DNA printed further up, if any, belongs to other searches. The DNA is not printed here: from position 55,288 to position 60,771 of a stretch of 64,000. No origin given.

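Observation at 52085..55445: Unrecognised three-gene module (GHKL ATPase, 321-aa unknown, HARE-HTH/PD-(D/E)xK-like protein) inside the dnd island and coupled to dndH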

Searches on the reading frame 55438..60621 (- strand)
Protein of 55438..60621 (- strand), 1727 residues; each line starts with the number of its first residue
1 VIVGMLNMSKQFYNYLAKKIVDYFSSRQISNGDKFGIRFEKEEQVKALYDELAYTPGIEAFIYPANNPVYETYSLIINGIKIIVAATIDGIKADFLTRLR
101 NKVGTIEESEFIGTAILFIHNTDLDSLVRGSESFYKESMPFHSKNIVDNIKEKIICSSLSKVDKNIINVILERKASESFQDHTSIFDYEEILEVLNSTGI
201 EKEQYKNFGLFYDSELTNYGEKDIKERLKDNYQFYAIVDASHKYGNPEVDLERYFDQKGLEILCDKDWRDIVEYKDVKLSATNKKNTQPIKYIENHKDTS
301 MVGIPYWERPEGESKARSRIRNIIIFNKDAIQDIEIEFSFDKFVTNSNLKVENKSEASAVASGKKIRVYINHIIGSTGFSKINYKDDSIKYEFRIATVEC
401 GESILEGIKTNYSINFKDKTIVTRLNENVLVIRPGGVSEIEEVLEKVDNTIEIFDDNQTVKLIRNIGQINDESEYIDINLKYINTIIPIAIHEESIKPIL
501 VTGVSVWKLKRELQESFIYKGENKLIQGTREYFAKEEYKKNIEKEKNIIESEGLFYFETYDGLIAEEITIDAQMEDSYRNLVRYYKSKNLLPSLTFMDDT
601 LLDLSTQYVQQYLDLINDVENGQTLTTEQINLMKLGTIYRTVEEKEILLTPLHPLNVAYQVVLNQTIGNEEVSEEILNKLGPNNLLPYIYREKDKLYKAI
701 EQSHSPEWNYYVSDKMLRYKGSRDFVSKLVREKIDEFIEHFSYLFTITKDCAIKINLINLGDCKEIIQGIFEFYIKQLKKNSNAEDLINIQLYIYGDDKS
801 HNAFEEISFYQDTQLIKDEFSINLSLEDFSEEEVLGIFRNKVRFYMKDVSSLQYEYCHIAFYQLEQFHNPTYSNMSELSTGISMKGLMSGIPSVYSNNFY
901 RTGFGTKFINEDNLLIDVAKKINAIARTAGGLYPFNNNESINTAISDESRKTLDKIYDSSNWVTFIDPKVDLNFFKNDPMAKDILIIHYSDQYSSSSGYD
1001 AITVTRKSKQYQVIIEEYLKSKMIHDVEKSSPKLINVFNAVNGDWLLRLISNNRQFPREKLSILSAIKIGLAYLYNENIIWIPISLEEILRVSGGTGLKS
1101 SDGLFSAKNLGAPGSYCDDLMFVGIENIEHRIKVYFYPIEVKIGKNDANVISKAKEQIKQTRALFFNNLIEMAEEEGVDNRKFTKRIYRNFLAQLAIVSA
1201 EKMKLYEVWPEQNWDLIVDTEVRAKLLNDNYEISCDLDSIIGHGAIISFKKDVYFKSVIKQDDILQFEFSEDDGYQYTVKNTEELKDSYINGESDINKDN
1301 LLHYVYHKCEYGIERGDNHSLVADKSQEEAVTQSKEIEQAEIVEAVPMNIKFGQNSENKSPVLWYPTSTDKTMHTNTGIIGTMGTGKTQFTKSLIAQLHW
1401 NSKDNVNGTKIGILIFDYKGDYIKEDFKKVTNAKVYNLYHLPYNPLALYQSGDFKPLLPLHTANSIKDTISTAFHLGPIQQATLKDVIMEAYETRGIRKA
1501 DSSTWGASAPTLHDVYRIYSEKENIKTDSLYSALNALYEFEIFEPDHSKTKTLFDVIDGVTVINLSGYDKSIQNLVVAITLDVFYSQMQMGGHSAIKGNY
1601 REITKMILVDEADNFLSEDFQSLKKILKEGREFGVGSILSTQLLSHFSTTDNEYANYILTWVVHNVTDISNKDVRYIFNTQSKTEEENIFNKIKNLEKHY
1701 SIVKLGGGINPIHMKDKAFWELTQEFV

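Call 4: search_protein_families(library=pfam, proteins=[window:55438-60621:-], max_evalue=0.1)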
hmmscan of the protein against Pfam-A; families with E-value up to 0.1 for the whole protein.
window:55438-60621:- (1727 aa): 3 families
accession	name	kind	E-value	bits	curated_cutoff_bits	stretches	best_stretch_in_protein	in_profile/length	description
PF10412.15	TrwB_AAD_bind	-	8.4e-06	25.3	20.5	1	1373-1429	14-61/387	Type IV secretion-system coupling protein DNA-binding domain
PF13401.12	AAA_22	-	0.0048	17.7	27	0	1599-1639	82-120/130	AAA domain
PF02367.23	TsaE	-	0.082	13.3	26.6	0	1379-1401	26-48/128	Threonylcarbamoyl adenosine biosynthesis protein TsaE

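Call 5: search_protein_families(library=padloc, proteins=[window:55438-60621:-], max_evalue=0.01)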
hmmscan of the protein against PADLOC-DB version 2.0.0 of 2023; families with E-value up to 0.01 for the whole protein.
window:55438-60621:- (1727 aa): 12 families
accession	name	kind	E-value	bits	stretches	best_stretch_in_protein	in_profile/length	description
PDLC02679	DndH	-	0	2211.3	1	15-1723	1-1710/1711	DndH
PDLC02682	DndH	-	0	2182.9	1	30-1722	2-1685/1686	DndH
PDLC02684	DndH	-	0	2129.6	1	12-1722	1-1715/1715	DndH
PDLC02681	DndH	-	0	1648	1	93-1722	2-1630/1631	DndH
PDLC02683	DndH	-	0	1188.3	1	9-1723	3-1388/1389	DndH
PDLC02685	DndH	-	0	1108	1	9-1722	3-1678/1678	DndH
PDLC02680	DndH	-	3.3e-151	503.2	1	89-1722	81-1566/1567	DndH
PDLC04140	mad8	-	6.5e-17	60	1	1350-1683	4-256/314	mads_8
PDLC04105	HerA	-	2e-09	34.5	1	1558-1647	379-472/576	-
PDLC02185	HerA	-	2.2e-08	31.3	1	1561-1710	409-554/585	-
PDLC04100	HerA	-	6.8e-08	29.6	2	1620-1701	465-540/580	-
PDLC04104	HerA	-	6.3e-05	19.9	1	1517-1668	139-294/379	-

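Call 6: search_protein_families(library=ncbifam, proteins=[window:55438-60621:-], max_evalue=0.01)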
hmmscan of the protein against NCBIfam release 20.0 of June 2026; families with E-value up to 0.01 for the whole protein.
window:55438-60621:- (1727 aa): 3 families
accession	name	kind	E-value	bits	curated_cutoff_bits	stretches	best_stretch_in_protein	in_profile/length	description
TIGR03237.1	dnd_assoc_2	equivalog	1.5e-225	751.7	620.65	1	9-1302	1-1255/1256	DNA phosphorothioation-dependent restriction protein DptH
NF042943.1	HerA_antiphage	equivalog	9.9e-08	31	800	1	1599-1710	429-542/566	anti-phage-associated helicase HerA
NF033849.1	ser_rich_anae_1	subfamily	8.2e-05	20.1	650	1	1352-1516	740-917/1163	serine-rich protein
